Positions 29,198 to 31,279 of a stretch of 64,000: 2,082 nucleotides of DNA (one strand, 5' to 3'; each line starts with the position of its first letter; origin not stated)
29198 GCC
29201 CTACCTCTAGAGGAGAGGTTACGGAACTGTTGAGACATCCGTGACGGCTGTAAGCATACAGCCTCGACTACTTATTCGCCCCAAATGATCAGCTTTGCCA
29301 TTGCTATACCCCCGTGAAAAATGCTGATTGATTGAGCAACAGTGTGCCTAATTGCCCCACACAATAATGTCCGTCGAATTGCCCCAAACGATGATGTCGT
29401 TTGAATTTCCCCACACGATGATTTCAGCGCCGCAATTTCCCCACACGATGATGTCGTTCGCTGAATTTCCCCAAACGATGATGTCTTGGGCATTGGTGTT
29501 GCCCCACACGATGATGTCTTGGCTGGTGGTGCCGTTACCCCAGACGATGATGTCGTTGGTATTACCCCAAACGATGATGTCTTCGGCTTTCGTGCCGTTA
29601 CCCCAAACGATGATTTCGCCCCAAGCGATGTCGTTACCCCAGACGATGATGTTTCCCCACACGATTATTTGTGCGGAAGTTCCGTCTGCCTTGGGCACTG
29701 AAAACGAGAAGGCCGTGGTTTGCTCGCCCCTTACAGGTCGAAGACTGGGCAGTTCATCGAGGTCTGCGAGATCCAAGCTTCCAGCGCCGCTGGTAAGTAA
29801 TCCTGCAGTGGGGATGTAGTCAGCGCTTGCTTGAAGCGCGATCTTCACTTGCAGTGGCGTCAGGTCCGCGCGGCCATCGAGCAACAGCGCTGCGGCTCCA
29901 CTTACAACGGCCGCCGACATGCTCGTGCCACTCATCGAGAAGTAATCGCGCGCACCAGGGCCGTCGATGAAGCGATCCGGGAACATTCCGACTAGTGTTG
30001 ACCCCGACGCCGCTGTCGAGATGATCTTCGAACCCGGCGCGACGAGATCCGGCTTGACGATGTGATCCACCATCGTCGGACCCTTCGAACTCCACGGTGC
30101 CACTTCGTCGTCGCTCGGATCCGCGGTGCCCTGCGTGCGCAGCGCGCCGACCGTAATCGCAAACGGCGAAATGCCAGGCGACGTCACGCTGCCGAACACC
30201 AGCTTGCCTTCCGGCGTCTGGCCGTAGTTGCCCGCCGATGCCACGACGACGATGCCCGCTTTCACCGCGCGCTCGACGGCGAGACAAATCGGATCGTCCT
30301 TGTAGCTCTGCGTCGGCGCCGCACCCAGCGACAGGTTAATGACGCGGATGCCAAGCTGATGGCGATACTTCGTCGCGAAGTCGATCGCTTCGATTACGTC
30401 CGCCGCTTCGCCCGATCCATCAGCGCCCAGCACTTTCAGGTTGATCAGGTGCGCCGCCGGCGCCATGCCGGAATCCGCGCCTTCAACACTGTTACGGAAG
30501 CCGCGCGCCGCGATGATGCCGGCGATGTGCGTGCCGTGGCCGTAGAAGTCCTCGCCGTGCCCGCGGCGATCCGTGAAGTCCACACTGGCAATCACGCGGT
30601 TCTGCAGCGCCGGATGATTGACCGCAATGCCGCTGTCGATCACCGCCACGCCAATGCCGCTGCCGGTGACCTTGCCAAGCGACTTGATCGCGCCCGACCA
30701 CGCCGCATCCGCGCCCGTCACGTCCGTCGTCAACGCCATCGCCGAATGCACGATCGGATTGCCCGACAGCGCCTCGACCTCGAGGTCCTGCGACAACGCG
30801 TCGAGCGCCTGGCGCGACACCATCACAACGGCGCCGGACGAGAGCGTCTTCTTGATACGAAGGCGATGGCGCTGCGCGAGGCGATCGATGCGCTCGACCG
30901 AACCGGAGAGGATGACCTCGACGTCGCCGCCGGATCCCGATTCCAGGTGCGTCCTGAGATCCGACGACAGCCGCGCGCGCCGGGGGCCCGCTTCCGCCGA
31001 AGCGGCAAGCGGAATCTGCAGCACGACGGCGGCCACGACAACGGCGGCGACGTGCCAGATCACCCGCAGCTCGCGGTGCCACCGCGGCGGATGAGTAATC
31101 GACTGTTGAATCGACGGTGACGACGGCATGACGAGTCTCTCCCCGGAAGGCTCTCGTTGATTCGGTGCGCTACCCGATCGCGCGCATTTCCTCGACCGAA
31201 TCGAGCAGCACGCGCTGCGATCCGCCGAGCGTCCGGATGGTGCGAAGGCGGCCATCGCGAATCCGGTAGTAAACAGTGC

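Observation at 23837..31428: Co-oriented HTH / repeat-tailed S8 protease / membrane HD-GYP / TPR-sigma54-activator module with its own -24/-12 promoter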

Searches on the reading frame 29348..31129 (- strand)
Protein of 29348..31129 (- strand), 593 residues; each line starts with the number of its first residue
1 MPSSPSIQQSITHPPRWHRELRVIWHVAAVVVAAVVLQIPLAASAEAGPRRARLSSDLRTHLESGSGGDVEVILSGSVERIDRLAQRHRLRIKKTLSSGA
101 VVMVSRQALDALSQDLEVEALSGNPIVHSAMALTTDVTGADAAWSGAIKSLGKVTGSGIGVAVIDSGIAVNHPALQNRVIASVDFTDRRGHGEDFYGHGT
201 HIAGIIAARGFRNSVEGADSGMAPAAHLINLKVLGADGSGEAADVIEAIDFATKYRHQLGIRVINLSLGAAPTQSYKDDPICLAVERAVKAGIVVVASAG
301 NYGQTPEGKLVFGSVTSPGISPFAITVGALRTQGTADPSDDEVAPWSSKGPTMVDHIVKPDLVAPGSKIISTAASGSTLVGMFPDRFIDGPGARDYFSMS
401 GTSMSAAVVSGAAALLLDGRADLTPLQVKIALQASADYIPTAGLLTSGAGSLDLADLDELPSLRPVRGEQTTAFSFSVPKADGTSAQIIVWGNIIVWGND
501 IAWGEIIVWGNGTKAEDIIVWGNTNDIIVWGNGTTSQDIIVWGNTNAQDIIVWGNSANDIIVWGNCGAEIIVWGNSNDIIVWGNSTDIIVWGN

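Call 8: search_protein_families(library=pfam, proteins=[window:29348-31129:-], max_evalue=0.01)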
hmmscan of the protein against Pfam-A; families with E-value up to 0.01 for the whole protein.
window:29348-31129:- (593 aa): 1 family
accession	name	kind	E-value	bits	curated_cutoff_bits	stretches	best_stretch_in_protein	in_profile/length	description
PF00082.27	Peptidase_S8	-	1.9e-50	172.2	21.8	1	156-437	1-274/288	Subtilase family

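Call 9: search_protein_families(library=ncbifam, proteins=[window:29348-31129:-], max_evalue=0.01)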
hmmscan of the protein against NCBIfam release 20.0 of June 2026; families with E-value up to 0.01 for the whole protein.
window:29348-31129:- (593 aa): 8 families
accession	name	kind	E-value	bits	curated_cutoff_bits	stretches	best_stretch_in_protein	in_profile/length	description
TIGR03921.1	T7SS_mycosin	equivalog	2.6e-43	148.5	278.75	1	155-454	11-281/353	type VII secretion-associated serine protease mycosin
NF042956.1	IteS_antiphage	equivalog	6.1e-18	64.5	900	1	80-416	175-508/747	S8 family anti-phage peptidase IteS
NF049966.1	QH_SP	equivalog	1.4e-17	63.8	165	1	161-304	2-127/219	subtilisin-like serine protease QhpE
NF040809.1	germ_prot_CspBA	exception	6.7e-13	47.2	1250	2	192-305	718-827/1099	bifunctional germination protease/germinant receptor pseudoprotease CspBA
NF033595.1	denti_PrtP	equivalog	8e-13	47.9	300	1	264-445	342-487/606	dentilisin complex serine proteinase subunit PrtP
NF040808.2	CspC_non_triad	exception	2.2e-08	33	675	1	194-305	165-280/556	bile acid germinant receptor pseudoprotease CspC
NF040553.1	SGO_0316_fam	subfamily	7.9e-08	30.4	1400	1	192-303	354-465/1486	SGO_0316/SGO_0317 family LPXTG-anchored serine peptidase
TIGR03895.1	protease_PatA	subfamily_domain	1.2e-07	30.9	421.05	1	198-335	1-124/606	PatA/PatG family cyanobactin maturation protease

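Call 18: find_homologous_proteins(query=window:29348-31129:-, max_evalue=1e-10)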
Query window:29348-31129:- (593 aa): 6735 proteins with E <= 1e-10 among 8000 candidates; the best 120 are listed.
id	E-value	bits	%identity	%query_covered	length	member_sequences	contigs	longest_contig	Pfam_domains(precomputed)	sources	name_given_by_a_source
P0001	8.1e-257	871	71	99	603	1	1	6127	PF00082.28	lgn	-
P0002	2.6e-239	814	81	79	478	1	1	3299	PF00082.28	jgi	jgi:serine protease AprX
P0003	3.3e-226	770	66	94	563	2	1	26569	PF00082.28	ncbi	-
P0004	4.2e-222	757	84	71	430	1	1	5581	PF00082.28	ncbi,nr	ncbi:MAG TPA: S8 family serine peptidase, partial [Vicinamibacterales bacterium]|nr:S8 family serine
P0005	2.0e-215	735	86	67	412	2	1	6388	PF00082.28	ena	-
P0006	1.5e-204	699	62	93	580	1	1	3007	PF00082.28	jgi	jgi:serine protease AprX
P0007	5.4e-201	687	70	77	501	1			PF00082.28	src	-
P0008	3.2e-199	681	74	76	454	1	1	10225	PF00082.28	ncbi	ncbi:MAG: S8 family peptidase, partial [Vicinamibacterales bacterium]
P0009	1.8e-198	679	72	76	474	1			PF00082.28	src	-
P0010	2.6e-198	678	70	76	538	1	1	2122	PF00082.28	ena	-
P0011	1.9e-194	665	68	80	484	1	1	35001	PF00082.28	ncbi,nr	ncbi:MAG TPA: S8 family peptidase, partial [Vicinamibacterales bacterium]|nr:S8 family peptidase [Vi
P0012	1.5e-189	649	72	71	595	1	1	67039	PF00082.28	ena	-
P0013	5.1e-186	638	73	71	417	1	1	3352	PF00082.28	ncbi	ncbi:MAG: S8 family serine peptidase, partial [Acidobacteriota bacterium]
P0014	1.1e-185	636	79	64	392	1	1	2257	PF00082.28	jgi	-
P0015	4.8e-185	634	79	64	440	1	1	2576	PF00082.28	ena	-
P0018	3.4e-176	605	65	78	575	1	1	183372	PF00082.28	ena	-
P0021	1.0e-165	571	64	73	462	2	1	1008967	PF00082.28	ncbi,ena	-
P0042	3.1e-144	500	51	95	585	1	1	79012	PF00082.28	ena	-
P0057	2.4e-136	474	67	63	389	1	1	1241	PF21300.3,PF00082.28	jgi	jgi:serine protease AprX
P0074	9.0e-133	462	48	96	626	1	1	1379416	PF00082.28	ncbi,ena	-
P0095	2.2e-129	451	53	91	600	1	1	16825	PF21300.3,PF00082.28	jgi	jgi:serine protease AprX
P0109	9.7e-128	445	46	95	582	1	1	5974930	PF00082.28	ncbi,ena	-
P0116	5.8e-127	443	45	99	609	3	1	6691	PF00353.26,PF00082.28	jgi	-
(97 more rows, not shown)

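Call 21: find_encoding_contigs(protein=P0003, flank=10000, max_places=3)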
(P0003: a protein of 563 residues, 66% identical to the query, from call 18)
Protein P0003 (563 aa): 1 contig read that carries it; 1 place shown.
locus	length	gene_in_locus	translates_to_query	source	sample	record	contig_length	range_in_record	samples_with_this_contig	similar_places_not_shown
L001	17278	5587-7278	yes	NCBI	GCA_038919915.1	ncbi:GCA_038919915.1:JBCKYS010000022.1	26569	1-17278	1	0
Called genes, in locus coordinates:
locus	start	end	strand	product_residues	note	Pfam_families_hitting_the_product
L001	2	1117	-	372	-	?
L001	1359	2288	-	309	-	PF00528:BPD_transp_1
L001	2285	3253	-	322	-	PF19300:BPD_transp_1_N, PF00528:BPD_transp_1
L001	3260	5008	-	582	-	PF00496:SBP_bac_5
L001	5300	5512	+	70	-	PF12728:HTH_17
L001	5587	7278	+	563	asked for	PF00082:Peptidase_S8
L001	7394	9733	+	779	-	PF20972:MASE9 (weak), PF13487:HD_5, PF01966:HD, PF13185:GAF_2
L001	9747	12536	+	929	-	PF00158:Sigma54_activat, PF14532:Sigma54_activ_2, PF07728:AAA_5 (weak), PF25601:AAA_lid_14, PF02954:HTH_8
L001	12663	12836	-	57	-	PF01695:IstB_IS21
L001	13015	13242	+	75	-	PF00589:Phage_integrase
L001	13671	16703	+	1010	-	PF00930:DPPIV_N (faint), PF26549:Tricorn_N, PF07676:PD40, PF26549:Tricorn_N, PF26550:Tricorn_2nd, PF01979:Amidohydro_1, PF07969:Amidohydro_3 (weak)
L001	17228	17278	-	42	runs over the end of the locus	-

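Call 22: find_encoding_contigs(protein=P0018, flank=10000, max_places=3)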
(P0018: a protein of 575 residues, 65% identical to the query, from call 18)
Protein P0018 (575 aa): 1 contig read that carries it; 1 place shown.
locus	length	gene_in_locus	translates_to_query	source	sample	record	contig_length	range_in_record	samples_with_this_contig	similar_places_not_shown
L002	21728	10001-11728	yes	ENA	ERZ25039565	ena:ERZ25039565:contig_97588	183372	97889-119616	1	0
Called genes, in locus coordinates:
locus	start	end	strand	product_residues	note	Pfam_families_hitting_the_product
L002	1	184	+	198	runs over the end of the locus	PF00877:NLPC_P60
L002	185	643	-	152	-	-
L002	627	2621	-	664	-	PF07519:Tannase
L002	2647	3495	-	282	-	PF00912:Transgly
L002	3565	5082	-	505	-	PF01435:Peptidase_M48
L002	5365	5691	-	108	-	-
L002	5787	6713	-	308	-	PF00528:BPD_transp_1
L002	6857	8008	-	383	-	-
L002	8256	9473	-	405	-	PF00496:SBP_bac_5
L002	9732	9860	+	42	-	-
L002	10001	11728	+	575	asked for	PF00082:Peptidase_S8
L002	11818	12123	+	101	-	-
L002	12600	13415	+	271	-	PF13487:HD_5, PF01966:HD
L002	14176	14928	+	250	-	-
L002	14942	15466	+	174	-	-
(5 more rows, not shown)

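Call 23: find_encoding_contigs(protein=P0021, flank=10000, max_places=2)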
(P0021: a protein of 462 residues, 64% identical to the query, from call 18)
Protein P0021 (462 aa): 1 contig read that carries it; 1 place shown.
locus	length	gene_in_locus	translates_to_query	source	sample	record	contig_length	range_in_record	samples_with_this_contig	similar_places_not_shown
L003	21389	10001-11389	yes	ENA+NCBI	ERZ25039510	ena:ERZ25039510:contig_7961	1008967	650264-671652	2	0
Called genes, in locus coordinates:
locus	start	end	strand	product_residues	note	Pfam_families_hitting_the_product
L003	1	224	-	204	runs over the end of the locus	-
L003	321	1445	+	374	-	PF00912:Transgly, PF00905:Transpeptidase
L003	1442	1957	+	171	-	PF00905:Transpeptidase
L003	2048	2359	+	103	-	-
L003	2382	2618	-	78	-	PF00912:Transgly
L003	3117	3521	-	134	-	-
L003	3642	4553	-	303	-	PF01435:Peptidase_M48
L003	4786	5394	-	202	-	PF00701:DHDPS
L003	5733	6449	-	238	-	PF00528:BPD_transp_1 (weak)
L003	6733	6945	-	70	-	PF00528:BPD_transp_1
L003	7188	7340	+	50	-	-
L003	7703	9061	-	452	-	PF00496:SBP_bac_5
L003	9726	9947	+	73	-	PF12728:HTH_17, PF02954:HTH_8 (weak)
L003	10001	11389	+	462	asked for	PF00082:Peptidase_S8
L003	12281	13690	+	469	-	PF13487:HD_5, PF01966:HD, PF01590:GAF (weak), PF13185:GAF_2 (weak)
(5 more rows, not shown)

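Call 24: find_encoding_contigs(protein=P0074, flank=10000, max_places=2)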
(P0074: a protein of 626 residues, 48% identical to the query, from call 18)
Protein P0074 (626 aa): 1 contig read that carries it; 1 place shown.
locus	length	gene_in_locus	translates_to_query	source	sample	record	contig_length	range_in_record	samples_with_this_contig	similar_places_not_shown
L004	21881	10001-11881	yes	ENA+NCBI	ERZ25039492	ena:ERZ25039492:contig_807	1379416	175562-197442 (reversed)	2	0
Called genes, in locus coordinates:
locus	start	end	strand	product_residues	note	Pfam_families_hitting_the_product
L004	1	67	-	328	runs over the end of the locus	PF08450:SGL (faint), PF20067:SSL_N (faint), PF24684:Vgb_lyase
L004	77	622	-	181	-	PF01844:HNH, PF14279:HNH_5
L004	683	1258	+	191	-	PF00877:NLPC_P60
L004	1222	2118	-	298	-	PF00912:Transgly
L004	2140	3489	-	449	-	PF01435:Peptidase_M48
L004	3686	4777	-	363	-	PF00266:Aminotran_5, PF00155:Aminotran_1_2 (faint)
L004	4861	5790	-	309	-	PF00701:DHDPS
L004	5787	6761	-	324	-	PF00528:BPD_transp_1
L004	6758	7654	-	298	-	PF00528:BPD_transp_1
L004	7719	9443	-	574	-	PF00496:SBP_bac_5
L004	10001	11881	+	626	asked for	PF00082:Peptidase_S8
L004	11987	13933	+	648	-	PF20972:MASE9 (weak), PF13487:HD_5, PF01966:HD, PF01590:GAF, PF13185:GAF_2, PF13492:GAF_3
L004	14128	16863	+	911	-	PF13424:TPR_12 (faint), PF17874:TPR_MalT (faint), PF00158:Sigma54_activat, PF14532:Sigma54_activ_2, PF07728:AAA_5, PF25601:AAA_lid_14, PF02954:HTH_8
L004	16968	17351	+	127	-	PF04237:YjbR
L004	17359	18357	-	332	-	PF01113:DapB_N (weak), PF02629:CoA_binding (weak), PF19328:DAP_DH_C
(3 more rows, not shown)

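Call 25: find_encoding_contigs(protein=P0109, flank=10000, max_places=2)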
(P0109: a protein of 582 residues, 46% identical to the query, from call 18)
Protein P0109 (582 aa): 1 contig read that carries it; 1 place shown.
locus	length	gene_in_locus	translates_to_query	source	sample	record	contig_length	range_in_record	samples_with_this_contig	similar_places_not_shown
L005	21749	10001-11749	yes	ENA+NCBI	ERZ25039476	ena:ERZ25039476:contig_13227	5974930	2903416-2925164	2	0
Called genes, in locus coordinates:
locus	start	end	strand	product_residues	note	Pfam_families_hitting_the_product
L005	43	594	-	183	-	-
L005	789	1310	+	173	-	PF00877:NLPC_P60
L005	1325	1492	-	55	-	-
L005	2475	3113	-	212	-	PF00912:Transgly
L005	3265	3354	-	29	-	-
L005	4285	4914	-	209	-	-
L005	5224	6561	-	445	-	PF00701:DHDPS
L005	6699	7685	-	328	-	-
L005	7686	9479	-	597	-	PF00496:SBP_bac_5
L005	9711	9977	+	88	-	PF12728:HTH_17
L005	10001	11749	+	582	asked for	PF00082:Peptidase_S8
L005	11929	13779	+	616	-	PF13487:HD_5, PF01966:HD, PF01590:GAF (weak), PF13185:GAF_2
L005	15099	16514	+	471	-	PF00158:Sigma54_activat, PF14532:Sigma54_activ_2, PF07728:AAA_5, PF25601:AAA_lid_14, PF02954:HTH_8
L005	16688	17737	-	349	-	-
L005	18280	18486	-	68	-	-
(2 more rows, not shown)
